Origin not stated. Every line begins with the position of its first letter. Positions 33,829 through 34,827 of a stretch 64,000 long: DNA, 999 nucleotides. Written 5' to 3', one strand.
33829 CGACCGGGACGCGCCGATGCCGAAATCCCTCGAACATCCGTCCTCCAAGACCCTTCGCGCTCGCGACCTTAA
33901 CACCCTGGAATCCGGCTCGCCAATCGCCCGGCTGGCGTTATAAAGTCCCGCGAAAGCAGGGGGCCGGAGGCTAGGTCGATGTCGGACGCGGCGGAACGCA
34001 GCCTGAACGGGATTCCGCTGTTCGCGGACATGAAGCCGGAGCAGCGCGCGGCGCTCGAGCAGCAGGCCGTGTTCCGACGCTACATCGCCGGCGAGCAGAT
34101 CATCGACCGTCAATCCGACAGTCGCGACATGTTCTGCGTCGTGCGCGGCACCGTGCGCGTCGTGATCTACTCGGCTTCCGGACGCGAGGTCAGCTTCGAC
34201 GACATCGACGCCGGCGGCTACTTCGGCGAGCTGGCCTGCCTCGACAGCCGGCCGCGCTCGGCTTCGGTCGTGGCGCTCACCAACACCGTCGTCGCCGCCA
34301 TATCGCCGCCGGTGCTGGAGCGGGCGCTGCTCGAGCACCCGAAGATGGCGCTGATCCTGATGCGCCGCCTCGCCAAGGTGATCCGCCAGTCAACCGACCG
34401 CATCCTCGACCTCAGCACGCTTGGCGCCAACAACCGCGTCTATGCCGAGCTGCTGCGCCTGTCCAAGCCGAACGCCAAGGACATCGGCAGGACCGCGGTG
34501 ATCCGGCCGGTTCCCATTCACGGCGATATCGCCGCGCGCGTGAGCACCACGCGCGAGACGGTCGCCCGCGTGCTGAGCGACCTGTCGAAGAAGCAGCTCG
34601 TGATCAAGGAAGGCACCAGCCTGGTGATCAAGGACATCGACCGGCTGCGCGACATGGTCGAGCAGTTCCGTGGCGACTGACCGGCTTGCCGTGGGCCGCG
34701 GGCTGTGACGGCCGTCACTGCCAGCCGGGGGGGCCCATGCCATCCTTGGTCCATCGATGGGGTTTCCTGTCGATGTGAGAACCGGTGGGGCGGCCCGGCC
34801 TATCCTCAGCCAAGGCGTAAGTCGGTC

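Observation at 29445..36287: Candidate local cyclic-nucleotide/Crp regulon linking a caspase-like protease and a regulatory RNA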

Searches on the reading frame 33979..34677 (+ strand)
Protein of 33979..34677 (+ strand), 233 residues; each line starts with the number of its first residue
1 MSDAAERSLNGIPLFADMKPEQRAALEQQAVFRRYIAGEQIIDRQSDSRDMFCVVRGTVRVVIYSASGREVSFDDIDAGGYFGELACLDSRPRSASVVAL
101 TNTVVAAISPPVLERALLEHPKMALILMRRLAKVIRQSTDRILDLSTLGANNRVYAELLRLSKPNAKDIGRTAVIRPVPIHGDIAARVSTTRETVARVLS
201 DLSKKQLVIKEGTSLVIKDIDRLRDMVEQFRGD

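Call 8: search_protein_families(library=pfam, proteins=[window:33979-34677:+])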
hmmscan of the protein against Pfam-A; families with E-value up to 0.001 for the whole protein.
window:33979-34677:+ (233 aa): 3 families
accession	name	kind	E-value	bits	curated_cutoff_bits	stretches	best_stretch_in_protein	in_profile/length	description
PF00027.35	cNMP_binding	-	5.5e-17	61.9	27.5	1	33-119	2-88/89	Cyclic nucleotide-binding domain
PF13545.12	HTH_Crp_2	-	3.9e-11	43.2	27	1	153-226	2-70/70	Crp-like helix-turn-helix domain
PF00325.26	Crp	-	4.5e-05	23.5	21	1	181-207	5-31/32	Bacterial regulatory proteins, crp family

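Call 10: find_related_loci(query=window:33979-34677:+, collection=genome_contigs, flank=5000)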
Query window:33979-34677:+ (233 aa) in genome_contigs; peptide patterns used: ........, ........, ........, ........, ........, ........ (x = any residue, [..] = any of these).
178 stretches matched a pattern; 38 encode a relative of the query (tblastn E <= 1e-3); 38 distinct loci.
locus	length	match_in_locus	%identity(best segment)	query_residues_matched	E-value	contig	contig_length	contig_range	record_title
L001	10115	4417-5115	96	1-233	5e-149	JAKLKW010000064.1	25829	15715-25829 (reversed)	MAG: Alphaproteobacteria bacterium isolate MAG.417 MAG.417-scaffold_1159, whole genome shotgun sequence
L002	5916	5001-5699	91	1-233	9e-143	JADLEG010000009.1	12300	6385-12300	MAG: Alphaproteobacteria bacterium isolate SJ314 c_000000056010, whole genome shotgun sequence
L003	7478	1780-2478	91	1-233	3e-141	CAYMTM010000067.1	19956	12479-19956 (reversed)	MAG TPA_asm: uncultured Rhodospirillaceae bacterium isolate binchicken_co274_48 genome assembly, contig: NODE_6968_lengt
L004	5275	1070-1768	84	1-233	2e-123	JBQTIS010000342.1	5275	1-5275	MAG: Rhodospirillales bacterium isolate SAR99 c_000000353506, whole genome shotgun sequence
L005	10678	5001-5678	56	8-233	1e-81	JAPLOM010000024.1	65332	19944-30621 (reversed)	MAG: Alphaproteobacteria bacterium isolate LacPavin_0818_WC50_MAG_65_9 LacPavin_0818_WC50_scaffold_623848, whole genome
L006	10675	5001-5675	55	8-232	3e-78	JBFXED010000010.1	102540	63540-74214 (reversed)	MAG: Alphaproteobacteria bacterium isolate CA_2019_TPIn_108 NODE_730_length_102540_cov_6.438099_TPIn, whole genome shotg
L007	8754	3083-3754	55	8-231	1e-77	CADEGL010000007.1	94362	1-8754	MAG: uncultured Alphaproteobacteria bacterium isolate Alphaproteobacteria sp. RBC064 genome assembly, contig: MAG064_7,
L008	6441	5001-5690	54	1-231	4e-74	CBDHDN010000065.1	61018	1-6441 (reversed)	MAG: Alphaproteobacteria bacterium isolate db8b3522-1e14-40fc-9e30-f82ebbdce12e genome assembly, contig: contig_65, whol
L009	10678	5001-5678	58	8-232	8e-76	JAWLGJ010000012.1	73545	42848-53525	MAG: Magnetospirillaceae bacterium isolate 30dZY2.bin.101 NODE_594_length_73545_cov_4.806906, whole genome shotgun seque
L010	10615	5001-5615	44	26-231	1e-46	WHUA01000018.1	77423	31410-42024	MAG: Alphaproteobacteria bacterium isolate Dino_bin54 k141_253396_length_77423_cov_35.0157, whole genome shotgun sequenc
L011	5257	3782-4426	39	5-220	1e-44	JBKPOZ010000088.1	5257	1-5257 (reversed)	MAG: Pseudomonadota bacterium isolate GS_HAYS_MAG_00001 GS_HAYS_000003716743, whole genome shotgun sequence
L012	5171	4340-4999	36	8-228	6e-43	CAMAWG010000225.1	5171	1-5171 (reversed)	MAG: Rhodoplanes piscinae isolate MaH-09apr19-54 genome assembly, contig: MaH-09apr19-C38602, whole genome shotgun seque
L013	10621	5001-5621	38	23-229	1e-38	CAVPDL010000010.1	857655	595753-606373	MAG: uncultured Alphaproteobacteria bacterium isolate MFD00031.bin.2.178 genome assembly, contig: contig_5520, whole gen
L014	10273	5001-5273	43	6-99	1e-15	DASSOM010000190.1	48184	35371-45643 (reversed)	MAG TPA_asm: Vicinamibacterales bacterium isolate SMAG_U1252 k141_1266707, whole genome shotgun sequence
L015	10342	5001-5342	37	6-122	3e-14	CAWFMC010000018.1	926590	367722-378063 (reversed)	MAG: uncultured Acidobacteriota bacterium isolate MFD00392.bin.2.345 genome assembly, contig: contig_3386, whole genome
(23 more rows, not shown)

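Call 19: find_related_loci(query=A1, collection=metagenome_contigs, flank=3000)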
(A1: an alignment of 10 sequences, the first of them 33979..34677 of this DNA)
Query A1 (233 aa) in metagenome_contigs; peptide patterns used: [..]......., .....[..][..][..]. (x = any residue, [..] = any of these).
600 stretches matched a pattern (row limit reached: there are more); 255 encode a relative of the query (tblastn E <= 1e-3); the best 80 are kept; 80 distinct loci.
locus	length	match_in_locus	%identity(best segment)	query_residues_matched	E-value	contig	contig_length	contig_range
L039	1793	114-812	88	1-233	3e-148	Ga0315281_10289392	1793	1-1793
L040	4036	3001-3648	93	18-233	1e-133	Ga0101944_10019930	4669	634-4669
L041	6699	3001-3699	86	1-233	1e-130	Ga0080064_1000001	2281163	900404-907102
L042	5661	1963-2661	89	1-233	9e-130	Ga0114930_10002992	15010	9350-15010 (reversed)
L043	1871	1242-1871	89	1-210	3e-132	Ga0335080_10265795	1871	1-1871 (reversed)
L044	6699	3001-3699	85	1-233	2e-123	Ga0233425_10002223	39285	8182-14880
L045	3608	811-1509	85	1-233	3e-123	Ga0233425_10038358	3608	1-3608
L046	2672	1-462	97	80-233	3e-98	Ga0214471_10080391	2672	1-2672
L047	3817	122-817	58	1-233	2e-88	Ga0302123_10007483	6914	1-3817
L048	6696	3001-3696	58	1-233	2e-88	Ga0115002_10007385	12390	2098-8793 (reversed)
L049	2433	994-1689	59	1-233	9e-91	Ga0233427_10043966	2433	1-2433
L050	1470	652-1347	60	1-233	2e-92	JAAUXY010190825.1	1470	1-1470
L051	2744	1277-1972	59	1-233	1e-85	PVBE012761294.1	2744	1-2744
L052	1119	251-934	56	2-230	2e-86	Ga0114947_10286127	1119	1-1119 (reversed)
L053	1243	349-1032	56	4-232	3e-85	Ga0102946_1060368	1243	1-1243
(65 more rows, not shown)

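Call 23: search_solved_structures(query=window:33979-34677:+, max_evalue=0.001, show_alignments=2)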
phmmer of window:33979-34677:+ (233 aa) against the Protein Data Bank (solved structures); distinct sequences matched with E-value up to 0.001: 132 (the best 60 are shown).
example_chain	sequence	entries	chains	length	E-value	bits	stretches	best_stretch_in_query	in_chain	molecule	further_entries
9ya0_MA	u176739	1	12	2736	2.2e-20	76.6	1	6-117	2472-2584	PCR12, TGME49_219070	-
7pza_A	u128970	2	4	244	1.5e-19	73.9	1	11-226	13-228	Putative cAMP-binding protein-catabolite gene activator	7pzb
4byy_A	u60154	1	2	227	3.1e-16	63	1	14-223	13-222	TRANSCRIPTIONAL REGULATOR, CRP/FNR FAMILY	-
4cyd_A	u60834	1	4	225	3.6e-16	62.8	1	15-223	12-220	PROBABLE TRANSCRIPTION REGULATOR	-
3r6s_A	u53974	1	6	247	4.1e-16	62.6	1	13-223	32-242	transcription regulator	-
3d0s_A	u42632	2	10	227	4.5e-16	62.5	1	13-224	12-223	TRANSCRIPTIONAL REGULATORY PROTEIN | PROBABLE TRANSCRIPTIONAL REGULATORY PROTEIN (PROBABLY CRP/ FNR-FAMILY)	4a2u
3mzh_A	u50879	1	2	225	4.6e-16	62.5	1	14-224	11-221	PROBABLE TRANSCRIPTIONAL REGULATORY PROTEIN (PROBABLY CRP/FNR-FAMILY)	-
3h3u_A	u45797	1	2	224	4.7e-16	62.4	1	14-224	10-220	PROBABLE TRANSCRIPTIONAL REGULATORY PROTEIN (PROBABLY CRP/FNR-FAMILY)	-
3i54_A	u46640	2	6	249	5.9e-16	62.1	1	13-224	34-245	Transcriptional regulator, Crp/Fnr family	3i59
1cx4_A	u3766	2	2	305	2.1e-15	60.3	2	8-104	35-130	CAMP-DEPENDENT PROTEIN KINASE REGULATORY SUBUNIT TYPE II BETA | cAMP-dependent protein kinase type II-beta regulatory subunit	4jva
3e97_A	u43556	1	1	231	2.3e-15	60.2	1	11-223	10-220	Transcriptional regulator, Crp/Fnr family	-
6wjf_C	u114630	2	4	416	6.8e-15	58.6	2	8-103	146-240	cAMP-dependent protein kinase type II-beta regulatory subunit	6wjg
3j4q_B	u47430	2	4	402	1.7e-14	57.3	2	10-103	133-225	cAMP-dependent protein kinase type II-alpha regulatory subunit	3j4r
2qvs_B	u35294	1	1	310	2.4e-14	56.8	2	10-104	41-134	cAMP-dependent protein kinase type II-alpha regulatory subunit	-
9d2f_b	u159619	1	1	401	5.9e-14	55.6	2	10-103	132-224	cAMP-dependent protein kinase type II-alpha regulatory subunit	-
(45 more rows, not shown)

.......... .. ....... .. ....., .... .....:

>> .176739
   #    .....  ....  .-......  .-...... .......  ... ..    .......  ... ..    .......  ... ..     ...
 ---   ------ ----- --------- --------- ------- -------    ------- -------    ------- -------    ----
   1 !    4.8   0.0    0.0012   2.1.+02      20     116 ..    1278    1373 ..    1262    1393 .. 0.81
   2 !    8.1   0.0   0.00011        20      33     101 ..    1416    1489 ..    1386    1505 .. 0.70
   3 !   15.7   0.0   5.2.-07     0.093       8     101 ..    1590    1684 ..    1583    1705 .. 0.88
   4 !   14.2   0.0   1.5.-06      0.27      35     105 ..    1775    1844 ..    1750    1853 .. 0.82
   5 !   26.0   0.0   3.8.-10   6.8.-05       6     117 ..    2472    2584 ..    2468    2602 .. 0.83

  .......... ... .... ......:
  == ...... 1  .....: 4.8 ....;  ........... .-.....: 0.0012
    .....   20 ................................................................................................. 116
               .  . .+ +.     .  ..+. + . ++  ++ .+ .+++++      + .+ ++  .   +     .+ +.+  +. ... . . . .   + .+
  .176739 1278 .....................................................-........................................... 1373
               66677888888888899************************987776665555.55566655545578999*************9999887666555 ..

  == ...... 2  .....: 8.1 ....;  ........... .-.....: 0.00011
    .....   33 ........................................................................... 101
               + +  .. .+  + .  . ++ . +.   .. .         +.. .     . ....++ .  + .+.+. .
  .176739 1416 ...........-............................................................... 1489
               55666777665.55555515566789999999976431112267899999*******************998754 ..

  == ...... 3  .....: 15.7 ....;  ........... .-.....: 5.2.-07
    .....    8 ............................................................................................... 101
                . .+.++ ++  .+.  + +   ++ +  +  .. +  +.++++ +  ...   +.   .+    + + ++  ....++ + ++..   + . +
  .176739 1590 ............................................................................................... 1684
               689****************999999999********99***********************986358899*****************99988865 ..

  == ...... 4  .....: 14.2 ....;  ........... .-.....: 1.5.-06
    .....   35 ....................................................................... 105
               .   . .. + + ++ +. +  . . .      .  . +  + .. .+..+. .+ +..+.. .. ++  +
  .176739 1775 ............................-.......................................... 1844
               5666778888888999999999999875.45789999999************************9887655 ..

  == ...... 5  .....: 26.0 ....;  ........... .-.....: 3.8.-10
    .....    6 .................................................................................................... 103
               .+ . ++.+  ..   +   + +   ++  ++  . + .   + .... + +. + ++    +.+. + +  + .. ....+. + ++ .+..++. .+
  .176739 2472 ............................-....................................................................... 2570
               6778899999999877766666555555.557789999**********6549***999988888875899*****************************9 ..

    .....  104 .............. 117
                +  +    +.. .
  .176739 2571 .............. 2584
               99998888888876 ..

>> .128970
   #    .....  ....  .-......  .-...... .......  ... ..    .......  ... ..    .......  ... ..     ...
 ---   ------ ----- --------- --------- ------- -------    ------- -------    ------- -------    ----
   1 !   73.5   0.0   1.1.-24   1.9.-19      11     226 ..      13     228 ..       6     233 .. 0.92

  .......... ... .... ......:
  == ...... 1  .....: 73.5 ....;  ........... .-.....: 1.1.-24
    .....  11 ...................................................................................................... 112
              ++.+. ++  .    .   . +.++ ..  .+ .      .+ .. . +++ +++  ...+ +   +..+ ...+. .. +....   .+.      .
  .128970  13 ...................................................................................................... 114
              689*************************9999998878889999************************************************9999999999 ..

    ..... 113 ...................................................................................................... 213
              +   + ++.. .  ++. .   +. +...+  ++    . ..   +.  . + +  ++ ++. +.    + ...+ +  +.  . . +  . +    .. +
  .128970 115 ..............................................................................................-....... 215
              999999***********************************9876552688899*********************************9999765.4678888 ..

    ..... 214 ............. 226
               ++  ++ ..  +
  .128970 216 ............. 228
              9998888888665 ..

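Call 32: find_homologous_proteins(query=window:33979-34677:+, max_evalue=1e-40)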
Query window:33979-34677:+ (233 aa): 2747 proteins with E <= 1e-40 among 4385 candidates; the best 120 are listed.
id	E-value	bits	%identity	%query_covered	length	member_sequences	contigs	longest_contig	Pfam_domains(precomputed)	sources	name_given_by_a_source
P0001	2.0e-135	467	95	100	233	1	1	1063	PF13545.13,PF00027.36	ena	-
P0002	1.7e-131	454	92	100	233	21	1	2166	PF13545.13,PF00027.36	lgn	-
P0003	2.9e-129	447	90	100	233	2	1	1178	PF13545.13,PF00027.36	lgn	-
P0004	2.5e-128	444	91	100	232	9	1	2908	PF13545.13,PF00027.36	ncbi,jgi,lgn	jgi:CRP/FNR family cyclic AMP-dependent transcriptional regulator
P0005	1.9e-125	434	89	100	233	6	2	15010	PF13545.13,PF00027.36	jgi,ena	-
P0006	3.5e-121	421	88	97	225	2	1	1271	PF13545.13,PF00027.36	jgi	jgi:CRP-like cAMP-binding protein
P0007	1.5e-120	418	83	100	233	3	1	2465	PF13545.13,PF00027.36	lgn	-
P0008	1.8e-119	415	84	100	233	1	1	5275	PF13545.13,PF00027.36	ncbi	ncbi:MAG: Crp/Fnr family transcriptional regulator [Rhodospirillales bacterium]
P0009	4.2e-118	411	82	100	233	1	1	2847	PF13545.13,PF00027.36,PF00325.27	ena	-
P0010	4.4e-118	410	85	100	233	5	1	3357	PF13545.13,PF00027.36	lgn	-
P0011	8.6e-118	409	85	100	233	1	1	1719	PF13545.13,PF00027.36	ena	-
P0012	4.0e-117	407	85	100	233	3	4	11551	PF13545.13,PF00027.36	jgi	jgi:CRP-like cAMP-binding protein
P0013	4.1e-117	407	84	100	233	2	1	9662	PF13545.13,PF00027.36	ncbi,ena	-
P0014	2.3e-116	405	82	100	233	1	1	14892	PF13545.13,PF00027.36,PF00325.27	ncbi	-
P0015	1.4e-112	393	80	99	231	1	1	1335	PF13545.13,PF00027.36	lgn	-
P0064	4.5e-76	273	58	100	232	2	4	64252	PF13545.13,PF00027.36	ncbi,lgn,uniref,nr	ncbi:Crp/Fnr family transcriptional regulator [Niveispirillum irakense]|uniref:Crp/Fnr family transc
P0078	3.7e-75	270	58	100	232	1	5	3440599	PF13545.13,PF00027.36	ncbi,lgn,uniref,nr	ncbi:Crp/Fnr family transcriptional regulator [Indioceanicola profundi]|uniref:Crp/Fnr family transc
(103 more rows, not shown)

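Call 33: find_encoding_contigs(protein=P0064, flank=5000, max_places=2)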
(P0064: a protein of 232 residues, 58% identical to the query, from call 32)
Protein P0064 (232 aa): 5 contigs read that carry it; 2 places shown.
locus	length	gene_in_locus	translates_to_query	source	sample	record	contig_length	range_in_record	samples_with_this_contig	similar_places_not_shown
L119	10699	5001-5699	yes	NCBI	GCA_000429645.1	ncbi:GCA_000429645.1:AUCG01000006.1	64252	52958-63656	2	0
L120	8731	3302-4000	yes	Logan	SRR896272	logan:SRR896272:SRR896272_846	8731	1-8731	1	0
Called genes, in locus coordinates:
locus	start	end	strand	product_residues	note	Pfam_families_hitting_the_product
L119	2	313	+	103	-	-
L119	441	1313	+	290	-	PF00892:EamA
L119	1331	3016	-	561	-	PF00672:HAMP, PF00015:MCPsignal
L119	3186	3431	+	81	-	PF13560:HTH_31, PF12844:HTH_19, PF01381:HTH_3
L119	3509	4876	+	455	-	PF00120:Gln-synt_C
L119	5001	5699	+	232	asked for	PF00027:cNMP_binding, PF13545:HTH_Crp_2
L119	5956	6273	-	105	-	PF01052:FliMN_C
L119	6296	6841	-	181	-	PF03167:UDG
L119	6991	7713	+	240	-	PF00460:Flg_bb_rod, PF22692:LlgE_F_G_D1, PF06429:Flg_bbr_C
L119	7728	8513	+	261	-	PF00460:Flg_bb_rod, PF22692:LlgE_F_G_D1, PF06429:Flg_bbr_C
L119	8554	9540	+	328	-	PF08666:SAF, PF13144:ChapFlgA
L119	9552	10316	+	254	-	PF02107:FlgH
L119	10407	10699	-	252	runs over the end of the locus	PF00106:adh_short, PF08659:KR, PF13561:adh_short_C2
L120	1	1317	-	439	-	?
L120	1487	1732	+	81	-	PF13560:HTH_31, PF12844:HTH_19, PF01381:HTH_3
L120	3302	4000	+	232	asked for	PF00027:cNMP_binding, PF13545:HTH_Crp_2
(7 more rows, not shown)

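Call 34: find_encoding_contigs(protein=P0078, flank=5000, max_places=2)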
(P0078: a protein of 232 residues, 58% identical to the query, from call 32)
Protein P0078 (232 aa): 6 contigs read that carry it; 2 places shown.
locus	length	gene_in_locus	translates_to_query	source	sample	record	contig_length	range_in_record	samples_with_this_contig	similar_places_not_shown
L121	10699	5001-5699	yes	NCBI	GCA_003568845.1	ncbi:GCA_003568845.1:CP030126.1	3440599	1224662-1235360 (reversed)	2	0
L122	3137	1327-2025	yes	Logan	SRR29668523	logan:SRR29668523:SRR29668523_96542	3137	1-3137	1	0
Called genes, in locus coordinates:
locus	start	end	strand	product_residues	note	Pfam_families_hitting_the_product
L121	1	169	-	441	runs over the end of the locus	PF13286:HD_assoc (weak)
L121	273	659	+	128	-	PF01521:Fe-S_biosyn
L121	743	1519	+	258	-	PF03372:Exo_endo_phos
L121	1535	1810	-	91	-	PF03937:Sdh5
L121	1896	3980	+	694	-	PF17191:RecG_wedge (faint), PF01336:tRNA_anti-codon, PF00270:DEAD, PF04851:ResIII (faint), PF00271:Helicase_C, PF19833:RecG_dom3_C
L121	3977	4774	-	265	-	PF04367:DUF502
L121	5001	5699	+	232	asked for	PF00027:cNMP_binding, PF13545:HTH_Crp_2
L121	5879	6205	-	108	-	PF01052:FliMN_C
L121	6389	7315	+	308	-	PF09588:YqaJ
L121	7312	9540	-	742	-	PF23139:OB_YrrC, PF14520:HHH_5 (faint), PF14490:HHH_RecD2, PF13401:AAA_22 (faint), PF13245:AAA_19, PF13604:AAA_30, PF18335:SH3_13, PF13538:UvrD_C_2, +2 more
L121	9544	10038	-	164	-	-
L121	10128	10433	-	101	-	-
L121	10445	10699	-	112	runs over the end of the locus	-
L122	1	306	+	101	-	?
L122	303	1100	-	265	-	PF04367:DUF502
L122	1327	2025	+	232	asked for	PF00027:cNMP_binding, PF13545:HTH_Crp_2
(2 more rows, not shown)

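Call 57: search_protein_families(library=pfam, proteins=[L007:3964-6183:-, L005:7497-8978:-, L009:5686-6483:+, L009:6536-7063:+], max_evalue=0.01)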
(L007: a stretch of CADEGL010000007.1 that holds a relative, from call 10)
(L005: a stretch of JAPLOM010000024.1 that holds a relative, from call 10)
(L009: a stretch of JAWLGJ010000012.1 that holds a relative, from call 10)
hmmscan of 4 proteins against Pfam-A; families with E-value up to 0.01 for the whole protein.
L007:3964-6183:- (740 aa): 2 families
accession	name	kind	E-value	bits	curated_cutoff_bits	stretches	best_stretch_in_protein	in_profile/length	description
PF05226.16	CHASE2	-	3.4e-57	194.4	26.3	1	17-373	3-254/257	CHASE2 domain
PF00211.25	Guanylate_cyc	-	9.3e-20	71.4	21.9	1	473-652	7-175/183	Adenylate and Guanylate cyclase catalytic domain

L005:7497-8978:- (494 aa): 6 families
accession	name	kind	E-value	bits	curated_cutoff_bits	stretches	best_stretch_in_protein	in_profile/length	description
PF14559.12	TPR_19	-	3.7e-10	40.4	25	2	87-137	15-66/68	Tetratricopeptide repeat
PF12895.13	ANAPC3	-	4.8e-06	27.2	27.2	1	86-154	12-80/82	Anaphase-promoting complex, cyclosome, subunit 3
PF13371.12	TPR_9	-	5.8e-06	26.7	35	1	107-155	6-54/73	Tetratricopeptide repeat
PF13431.12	TPR_17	-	0.00021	21.8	24.4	0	91-113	8-30/34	Tetratricopeptide repeat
PF13428.12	TPR_14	-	0.0019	19.1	23.5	0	97-138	2-43/44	Tetratricopeptide repeat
PF04575.19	SlipAM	-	0.01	15.9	22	1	264-427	76-233/288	Surface lipoprotein assembly modifier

L009:5686-6483:+ (266 aa): 1 family
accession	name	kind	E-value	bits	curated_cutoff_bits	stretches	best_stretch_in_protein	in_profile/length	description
PF02535.28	Zip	-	1e-21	78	35.1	1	114-261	169-322/323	ZIP Zinc transporter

L009:6536-7063:+ (176 aa): 4 families
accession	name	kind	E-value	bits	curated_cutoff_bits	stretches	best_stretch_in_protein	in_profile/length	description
PF00210.30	Ferritin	-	1.6e-29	103.1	24.5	1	12-147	1-141/142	Ferritin-like domain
PF02915.23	Rubrerythrin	-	6.1e-11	43.3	22.8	1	13-139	1-134/137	Rubrerythrin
PF12902.13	Ferritin-like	-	0.00027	21.3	22.3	1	19-83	5-69/221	Ferritin-like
PF05067.18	Mn_catalase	-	0.00083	18.9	27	1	22-86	35-97/284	Manganese containing catalase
